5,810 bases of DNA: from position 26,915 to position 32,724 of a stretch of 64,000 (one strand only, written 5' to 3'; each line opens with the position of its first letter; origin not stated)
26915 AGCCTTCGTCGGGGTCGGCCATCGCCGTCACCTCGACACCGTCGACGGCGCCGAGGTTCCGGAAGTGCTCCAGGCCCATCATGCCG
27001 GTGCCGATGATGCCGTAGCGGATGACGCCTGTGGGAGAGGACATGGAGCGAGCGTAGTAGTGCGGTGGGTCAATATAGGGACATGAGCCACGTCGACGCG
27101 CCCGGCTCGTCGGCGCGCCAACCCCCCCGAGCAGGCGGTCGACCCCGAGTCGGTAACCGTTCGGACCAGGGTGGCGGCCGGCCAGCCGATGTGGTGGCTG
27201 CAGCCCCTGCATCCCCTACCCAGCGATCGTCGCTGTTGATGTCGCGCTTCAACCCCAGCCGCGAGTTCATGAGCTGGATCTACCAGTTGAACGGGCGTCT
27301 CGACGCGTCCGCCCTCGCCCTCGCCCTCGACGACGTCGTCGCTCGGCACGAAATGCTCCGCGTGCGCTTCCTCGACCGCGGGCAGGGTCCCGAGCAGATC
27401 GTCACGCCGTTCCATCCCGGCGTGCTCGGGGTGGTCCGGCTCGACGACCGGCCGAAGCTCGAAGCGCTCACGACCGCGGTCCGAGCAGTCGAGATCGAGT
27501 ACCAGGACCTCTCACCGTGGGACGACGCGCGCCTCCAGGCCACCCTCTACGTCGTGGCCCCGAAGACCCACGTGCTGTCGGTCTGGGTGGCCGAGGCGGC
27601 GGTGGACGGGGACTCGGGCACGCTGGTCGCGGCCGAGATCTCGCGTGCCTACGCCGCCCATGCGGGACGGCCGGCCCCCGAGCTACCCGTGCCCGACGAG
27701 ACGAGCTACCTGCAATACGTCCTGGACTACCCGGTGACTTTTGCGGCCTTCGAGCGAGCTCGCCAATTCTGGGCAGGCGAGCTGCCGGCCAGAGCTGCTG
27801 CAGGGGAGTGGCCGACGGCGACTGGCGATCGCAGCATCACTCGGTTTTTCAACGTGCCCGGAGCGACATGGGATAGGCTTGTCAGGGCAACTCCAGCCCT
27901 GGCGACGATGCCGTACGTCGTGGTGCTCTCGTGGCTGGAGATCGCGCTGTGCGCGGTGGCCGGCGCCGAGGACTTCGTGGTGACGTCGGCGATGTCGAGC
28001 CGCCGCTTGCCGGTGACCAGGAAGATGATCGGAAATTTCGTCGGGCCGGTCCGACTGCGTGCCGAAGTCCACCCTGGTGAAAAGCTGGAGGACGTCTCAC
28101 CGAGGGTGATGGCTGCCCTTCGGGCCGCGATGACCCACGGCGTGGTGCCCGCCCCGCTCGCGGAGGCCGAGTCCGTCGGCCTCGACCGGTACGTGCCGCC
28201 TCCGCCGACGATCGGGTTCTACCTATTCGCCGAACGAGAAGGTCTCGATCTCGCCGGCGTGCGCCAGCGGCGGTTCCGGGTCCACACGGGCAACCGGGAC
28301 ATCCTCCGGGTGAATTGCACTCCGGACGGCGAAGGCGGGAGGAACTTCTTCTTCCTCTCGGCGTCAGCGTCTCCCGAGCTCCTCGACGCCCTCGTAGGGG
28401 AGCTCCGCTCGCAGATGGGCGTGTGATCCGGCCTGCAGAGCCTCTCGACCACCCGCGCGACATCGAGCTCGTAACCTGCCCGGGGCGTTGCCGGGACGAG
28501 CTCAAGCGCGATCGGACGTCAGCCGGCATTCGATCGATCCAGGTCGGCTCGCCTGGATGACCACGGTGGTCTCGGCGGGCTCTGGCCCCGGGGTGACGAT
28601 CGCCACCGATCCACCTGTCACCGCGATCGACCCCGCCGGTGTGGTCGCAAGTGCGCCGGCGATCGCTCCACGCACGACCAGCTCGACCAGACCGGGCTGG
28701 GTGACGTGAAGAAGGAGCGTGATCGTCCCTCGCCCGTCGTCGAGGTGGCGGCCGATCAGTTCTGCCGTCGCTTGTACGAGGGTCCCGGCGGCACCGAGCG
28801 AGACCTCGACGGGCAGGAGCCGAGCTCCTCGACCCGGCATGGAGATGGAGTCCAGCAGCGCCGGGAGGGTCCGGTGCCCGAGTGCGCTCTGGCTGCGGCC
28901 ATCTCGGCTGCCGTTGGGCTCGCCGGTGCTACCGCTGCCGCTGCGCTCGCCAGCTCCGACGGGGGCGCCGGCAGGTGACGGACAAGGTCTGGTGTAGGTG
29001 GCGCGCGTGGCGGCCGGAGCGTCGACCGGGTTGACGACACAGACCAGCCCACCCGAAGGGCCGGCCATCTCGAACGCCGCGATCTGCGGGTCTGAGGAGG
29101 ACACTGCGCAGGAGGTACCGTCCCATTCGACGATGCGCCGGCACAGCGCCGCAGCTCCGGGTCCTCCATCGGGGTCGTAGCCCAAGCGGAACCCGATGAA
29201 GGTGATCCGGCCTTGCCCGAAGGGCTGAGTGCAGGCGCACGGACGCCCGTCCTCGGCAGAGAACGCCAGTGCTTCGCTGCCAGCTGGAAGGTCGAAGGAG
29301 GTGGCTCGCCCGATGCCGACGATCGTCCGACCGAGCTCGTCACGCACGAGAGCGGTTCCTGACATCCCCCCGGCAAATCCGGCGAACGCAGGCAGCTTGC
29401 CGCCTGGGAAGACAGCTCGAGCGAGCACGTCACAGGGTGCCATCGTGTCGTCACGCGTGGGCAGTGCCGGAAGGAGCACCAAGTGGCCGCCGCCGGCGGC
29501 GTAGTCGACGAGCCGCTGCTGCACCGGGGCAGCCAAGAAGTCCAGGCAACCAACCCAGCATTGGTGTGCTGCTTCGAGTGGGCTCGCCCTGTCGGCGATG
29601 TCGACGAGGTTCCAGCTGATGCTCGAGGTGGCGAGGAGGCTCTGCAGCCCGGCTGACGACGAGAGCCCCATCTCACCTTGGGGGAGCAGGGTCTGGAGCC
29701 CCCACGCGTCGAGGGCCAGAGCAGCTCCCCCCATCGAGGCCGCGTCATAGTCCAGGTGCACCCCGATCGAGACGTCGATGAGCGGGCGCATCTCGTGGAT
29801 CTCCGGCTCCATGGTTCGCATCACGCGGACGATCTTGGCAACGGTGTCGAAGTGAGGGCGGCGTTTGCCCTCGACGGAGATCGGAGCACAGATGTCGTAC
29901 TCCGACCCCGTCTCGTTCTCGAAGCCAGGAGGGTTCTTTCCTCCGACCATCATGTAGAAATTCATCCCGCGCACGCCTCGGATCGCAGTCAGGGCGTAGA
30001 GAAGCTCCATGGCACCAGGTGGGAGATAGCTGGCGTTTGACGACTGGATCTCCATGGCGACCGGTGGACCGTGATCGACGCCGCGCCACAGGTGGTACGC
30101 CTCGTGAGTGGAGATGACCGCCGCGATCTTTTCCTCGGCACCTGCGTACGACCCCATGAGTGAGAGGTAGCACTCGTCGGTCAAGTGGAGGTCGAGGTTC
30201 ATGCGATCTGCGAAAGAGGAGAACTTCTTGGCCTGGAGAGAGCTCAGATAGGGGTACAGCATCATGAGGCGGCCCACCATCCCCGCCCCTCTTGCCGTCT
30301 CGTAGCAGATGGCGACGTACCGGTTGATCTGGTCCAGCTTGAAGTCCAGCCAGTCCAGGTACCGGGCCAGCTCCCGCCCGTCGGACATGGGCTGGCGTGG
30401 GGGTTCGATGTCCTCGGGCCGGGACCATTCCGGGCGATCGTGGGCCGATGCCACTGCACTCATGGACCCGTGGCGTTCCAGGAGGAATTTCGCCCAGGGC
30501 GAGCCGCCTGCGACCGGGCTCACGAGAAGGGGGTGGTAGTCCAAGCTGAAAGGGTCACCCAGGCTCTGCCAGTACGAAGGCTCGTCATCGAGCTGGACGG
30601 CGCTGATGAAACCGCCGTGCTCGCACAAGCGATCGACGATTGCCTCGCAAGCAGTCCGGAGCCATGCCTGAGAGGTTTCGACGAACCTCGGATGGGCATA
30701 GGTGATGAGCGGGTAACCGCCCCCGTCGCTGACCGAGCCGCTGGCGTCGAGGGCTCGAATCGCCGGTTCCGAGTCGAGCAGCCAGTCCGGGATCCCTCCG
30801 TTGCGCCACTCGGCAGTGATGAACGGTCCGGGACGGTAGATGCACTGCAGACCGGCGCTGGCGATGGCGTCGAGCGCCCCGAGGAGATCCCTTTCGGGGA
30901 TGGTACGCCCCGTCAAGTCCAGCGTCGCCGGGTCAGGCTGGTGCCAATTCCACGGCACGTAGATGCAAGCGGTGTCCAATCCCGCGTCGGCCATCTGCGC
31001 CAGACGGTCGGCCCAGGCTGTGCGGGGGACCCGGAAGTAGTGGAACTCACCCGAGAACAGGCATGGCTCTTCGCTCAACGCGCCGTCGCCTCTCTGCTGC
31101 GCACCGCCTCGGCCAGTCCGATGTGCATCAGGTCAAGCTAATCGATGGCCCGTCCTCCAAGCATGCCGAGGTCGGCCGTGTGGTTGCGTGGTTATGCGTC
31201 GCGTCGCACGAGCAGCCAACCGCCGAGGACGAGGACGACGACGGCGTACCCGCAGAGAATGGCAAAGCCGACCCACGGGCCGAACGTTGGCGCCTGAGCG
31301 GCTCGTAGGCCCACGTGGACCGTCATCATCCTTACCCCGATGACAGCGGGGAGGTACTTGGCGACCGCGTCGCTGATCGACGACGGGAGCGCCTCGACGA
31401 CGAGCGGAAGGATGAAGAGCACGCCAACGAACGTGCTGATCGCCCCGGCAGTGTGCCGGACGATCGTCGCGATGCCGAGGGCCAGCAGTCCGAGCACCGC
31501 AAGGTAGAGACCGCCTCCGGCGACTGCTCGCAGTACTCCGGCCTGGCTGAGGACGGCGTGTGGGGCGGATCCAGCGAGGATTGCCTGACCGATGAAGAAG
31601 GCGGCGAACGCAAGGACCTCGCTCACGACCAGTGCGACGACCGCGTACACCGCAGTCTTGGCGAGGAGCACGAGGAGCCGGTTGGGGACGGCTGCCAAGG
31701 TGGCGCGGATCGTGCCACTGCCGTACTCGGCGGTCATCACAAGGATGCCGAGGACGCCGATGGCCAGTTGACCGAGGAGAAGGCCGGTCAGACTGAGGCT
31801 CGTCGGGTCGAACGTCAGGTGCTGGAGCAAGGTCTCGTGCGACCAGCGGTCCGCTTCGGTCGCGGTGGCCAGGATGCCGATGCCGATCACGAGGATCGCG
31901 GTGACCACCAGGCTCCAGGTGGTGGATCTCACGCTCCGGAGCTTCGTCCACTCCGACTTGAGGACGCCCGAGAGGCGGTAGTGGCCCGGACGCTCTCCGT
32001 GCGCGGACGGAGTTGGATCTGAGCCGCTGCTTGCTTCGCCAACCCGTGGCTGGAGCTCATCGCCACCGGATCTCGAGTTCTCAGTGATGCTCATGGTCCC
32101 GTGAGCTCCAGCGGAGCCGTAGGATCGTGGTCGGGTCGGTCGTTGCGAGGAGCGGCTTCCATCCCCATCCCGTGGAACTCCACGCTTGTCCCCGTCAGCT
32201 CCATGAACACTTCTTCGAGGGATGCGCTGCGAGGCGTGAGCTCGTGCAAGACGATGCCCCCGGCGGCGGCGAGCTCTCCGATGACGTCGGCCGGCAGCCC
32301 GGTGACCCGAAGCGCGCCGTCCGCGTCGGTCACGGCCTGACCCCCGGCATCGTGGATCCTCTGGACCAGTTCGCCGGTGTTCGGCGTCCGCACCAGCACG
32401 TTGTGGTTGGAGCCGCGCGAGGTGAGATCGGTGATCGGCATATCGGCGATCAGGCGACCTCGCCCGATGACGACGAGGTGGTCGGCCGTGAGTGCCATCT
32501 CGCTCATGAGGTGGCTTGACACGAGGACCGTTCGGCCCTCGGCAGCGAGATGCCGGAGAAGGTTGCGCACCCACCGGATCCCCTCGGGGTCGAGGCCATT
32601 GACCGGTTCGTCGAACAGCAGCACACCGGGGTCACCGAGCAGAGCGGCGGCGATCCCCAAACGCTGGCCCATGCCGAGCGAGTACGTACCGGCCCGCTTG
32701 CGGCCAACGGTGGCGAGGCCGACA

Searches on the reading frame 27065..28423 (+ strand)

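Call 11: search_protein_families(library=pfam, proteins=[window:27065-28423:+], max_evalue=0.00001)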
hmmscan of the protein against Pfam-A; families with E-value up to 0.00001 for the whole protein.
window:27065-28423:+ (453 aa): 1 family
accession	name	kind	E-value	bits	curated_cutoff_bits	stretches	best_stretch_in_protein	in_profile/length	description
PF00668.25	Condensation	-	1.5e-22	80.4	30.6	1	47-363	5-331/456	Condensation domain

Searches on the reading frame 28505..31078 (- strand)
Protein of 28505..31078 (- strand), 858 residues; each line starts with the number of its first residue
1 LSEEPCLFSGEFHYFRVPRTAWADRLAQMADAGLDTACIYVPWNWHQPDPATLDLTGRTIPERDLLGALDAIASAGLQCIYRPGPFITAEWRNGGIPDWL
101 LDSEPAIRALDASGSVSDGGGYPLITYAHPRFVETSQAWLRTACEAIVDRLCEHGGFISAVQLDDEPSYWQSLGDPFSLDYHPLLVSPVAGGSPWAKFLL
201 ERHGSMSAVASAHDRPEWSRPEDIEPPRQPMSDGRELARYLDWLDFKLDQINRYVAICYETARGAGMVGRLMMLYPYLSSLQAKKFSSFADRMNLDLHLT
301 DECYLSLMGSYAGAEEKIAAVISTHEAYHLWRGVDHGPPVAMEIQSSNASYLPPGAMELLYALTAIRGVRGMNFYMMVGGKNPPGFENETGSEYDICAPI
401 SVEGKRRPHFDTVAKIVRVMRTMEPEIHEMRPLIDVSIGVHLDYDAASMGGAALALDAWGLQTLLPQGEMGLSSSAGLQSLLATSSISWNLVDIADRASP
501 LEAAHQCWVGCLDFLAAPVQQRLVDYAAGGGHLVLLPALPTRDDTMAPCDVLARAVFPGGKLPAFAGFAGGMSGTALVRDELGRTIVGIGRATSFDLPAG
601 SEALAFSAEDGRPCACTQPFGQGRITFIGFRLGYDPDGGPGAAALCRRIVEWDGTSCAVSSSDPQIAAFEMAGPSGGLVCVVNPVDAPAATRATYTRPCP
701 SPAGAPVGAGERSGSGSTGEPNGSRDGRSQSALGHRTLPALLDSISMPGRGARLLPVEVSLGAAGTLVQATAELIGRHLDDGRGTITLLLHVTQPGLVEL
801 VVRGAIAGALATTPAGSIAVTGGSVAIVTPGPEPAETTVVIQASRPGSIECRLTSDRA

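Call 11: search_protein_families(library=pfam, proteins=[window:28505-31078:-], max_evalue=0.00001)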
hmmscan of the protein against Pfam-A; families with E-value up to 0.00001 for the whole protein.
window:28505-31078:- (858 aa): 3 families
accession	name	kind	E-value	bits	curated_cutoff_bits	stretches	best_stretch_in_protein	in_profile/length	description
PF01301.25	Glyco_hydro_35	-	1e-34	121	27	1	6-108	10-109/319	Glycosyl hydrolases family 35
PF02449.21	Glyco_hydro_42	-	2.7e-18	66.9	21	1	14-375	4-335/376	Beta-galactosidase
PF22369.2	GLMA_2nd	-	5e-17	62.3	27.7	1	475-555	19-100/138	GLMA-like, second domain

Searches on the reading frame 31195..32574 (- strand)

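Call 13: search_protein_families(library=pfam, proteins=[window:31195-32574:-], max_evalue=0.00001)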
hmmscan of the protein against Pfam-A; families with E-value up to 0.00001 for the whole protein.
window:31195-32574:- (460 aa): 1 family
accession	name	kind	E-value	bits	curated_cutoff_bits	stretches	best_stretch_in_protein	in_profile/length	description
PF12730.13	ABC2_membrane_4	-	2.8e-07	31.1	27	1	205-376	2-166/179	ABC-2 family transporter protein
